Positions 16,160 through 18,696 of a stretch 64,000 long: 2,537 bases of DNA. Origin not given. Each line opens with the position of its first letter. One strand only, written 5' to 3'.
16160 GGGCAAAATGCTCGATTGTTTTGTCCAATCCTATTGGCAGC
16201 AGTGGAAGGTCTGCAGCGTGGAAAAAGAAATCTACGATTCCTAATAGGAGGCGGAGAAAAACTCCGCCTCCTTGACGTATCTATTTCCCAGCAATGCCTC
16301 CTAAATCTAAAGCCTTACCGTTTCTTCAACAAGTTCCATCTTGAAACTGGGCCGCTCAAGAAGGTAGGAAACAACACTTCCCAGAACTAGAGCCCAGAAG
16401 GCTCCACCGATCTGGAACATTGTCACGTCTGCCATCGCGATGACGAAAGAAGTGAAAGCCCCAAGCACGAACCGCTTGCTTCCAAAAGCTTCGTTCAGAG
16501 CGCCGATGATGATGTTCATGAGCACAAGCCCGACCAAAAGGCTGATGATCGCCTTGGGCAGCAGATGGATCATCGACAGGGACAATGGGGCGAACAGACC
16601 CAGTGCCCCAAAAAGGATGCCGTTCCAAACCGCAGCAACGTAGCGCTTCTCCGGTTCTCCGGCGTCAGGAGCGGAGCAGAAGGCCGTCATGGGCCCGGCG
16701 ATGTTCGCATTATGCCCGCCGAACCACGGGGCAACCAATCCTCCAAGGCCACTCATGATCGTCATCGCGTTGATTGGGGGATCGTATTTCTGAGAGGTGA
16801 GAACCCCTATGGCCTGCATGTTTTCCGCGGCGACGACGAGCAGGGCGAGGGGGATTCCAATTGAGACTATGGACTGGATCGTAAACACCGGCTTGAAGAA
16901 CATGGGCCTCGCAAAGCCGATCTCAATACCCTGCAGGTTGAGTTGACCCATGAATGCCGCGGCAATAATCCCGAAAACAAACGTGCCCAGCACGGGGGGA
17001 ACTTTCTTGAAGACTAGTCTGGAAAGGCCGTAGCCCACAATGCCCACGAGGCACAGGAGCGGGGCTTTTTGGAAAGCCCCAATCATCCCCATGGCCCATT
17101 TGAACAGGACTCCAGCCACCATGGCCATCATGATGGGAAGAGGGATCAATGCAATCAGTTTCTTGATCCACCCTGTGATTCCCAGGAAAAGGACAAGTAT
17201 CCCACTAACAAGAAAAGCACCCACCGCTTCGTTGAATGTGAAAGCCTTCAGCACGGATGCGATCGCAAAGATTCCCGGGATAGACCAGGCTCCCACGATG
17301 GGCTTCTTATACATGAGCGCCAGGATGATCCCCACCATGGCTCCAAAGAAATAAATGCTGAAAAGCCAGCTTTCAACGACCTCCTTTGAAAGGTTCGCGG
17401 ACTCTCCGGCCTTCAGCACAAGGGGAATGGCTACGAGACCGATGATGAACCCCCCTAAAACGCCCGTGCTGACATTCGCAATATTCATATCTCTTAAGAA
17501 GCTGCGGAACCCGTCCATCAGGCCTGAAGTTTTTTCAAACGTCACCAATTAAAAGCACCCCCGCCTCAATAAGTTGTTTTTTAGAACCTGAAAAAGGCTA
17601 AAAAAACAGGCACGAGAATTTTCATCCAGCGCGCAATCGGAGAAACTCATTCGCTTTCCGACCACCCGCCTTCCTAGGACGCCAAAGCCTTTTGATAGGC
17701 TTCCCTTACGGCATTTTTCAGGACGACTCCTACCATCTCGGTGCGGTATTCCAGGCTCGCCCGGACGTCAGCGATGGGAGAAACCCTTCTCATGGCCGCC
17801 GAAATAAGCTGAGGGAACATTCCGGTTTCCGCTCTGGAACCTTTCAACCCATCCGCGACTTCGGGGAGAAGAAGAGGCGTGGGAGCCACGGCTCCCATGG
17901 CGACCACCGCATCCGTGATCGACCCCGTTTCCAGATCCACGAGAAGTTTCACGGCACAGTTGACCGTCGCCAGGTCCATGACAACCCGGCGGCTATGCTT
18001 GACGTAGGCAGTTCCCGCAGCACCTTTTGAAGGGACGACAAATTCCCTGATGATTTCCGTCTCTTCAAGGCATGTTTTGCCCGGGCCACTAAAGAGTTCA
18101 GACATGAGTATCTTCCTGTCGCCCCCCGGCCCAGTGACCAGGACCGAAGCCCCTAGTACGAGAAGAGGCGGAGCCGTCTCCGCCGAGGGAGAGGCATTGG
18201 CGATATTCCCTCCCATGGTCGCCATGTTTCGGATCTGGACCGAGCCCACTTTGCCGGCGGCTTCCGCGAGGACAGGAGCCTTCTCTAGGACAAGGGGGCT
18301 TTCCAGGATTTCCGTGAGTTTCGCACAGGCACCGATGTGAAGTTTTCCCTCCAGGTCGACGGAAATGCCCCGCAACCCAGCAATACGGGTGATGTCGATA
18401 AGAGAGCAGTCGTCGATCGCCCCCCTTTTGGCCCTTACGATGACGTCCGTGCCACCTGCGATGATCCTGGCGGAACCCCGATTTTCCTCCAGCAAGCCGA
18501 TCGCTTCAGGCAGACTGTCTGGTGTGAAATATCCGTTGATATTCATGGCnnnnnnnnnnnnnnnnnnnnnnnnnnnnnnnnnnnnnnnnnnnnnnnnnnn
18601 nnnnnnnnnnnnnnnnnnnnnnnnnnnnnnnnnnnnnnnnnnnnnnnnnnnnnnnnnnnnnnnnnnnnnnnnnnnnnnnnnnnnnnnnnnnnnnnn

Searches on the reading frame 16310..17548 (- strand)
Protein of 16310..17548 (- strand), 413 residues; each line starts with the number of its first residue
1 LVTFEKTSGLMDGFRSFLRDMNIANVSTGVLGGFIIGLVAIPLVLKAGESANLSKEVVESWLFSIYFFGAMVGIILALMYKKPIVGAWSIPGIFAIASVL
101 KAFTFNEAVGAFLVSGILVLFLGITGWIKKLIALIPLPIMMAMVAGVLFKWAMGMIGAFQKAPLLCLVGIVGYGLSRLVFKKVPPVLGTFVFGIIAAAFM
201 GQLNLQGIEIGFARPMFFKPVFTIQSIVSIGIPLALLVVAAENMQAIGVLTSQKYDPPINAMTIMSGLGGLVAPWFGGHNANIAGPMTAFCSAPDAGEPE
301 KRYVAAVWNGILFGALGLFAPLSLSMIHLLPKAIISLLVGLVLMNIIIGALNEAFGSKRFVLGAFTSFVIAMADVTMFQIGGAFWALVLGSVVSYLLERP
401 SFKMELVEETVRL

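Call 12: search_protein_families(library=pfam, proteins=[window:16310-17548:-], max_evalue=0.01)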
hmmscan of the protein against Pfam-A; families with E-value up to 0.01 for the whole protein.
window:16310-17548:- (413 aa): 2 families
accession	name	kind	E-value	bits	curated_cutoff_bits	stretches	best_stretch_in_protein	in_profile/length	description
PF03594.19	BenE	-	6e-75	252.9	27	1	20-394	2-376/378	Benzoate membrane transport protein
PF16983.11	MFS_MOT1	-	8e-07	29.8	30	1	63-146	30-106/111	Molybdate transporter of MFS superfamily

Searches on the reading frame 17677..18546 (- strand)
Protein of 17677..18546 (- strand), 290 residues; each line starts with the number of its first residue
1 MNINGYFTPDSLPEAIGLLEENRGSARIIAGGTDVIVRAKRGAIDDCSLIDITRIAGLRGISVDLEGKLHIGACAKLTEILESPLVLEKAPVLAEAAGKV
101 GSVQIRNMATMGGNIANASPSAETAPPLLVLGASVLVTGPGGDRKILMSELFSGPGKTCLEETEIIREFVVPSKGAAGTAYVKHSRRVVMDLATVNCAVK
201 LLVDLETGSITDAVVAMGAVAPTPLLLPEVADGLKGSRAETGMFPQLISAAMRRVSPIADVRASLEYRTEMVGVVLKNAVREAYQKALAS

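Call 12: search_protein_families(library=pfam, proteins=[window:17677-18546:-], max_evalue=0.01)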
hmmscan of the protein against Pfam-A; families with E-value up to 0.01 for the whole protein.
window:17677-18546:- (290 aa): 2 families
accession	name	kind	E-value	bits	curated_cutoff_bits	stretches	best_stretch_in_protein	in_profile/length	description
PF00941.27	FAD_binding_5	-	8.1e-46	156.4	27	1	6-173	5-169/170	FAD binding domain in molybdopterin dehydrogenase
PF03450.22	CO_deh_flav_C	-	4.6e-21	75.3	25.5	1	181-283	2-102/102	CO dehydrogenase flavoprotein C-terminal domain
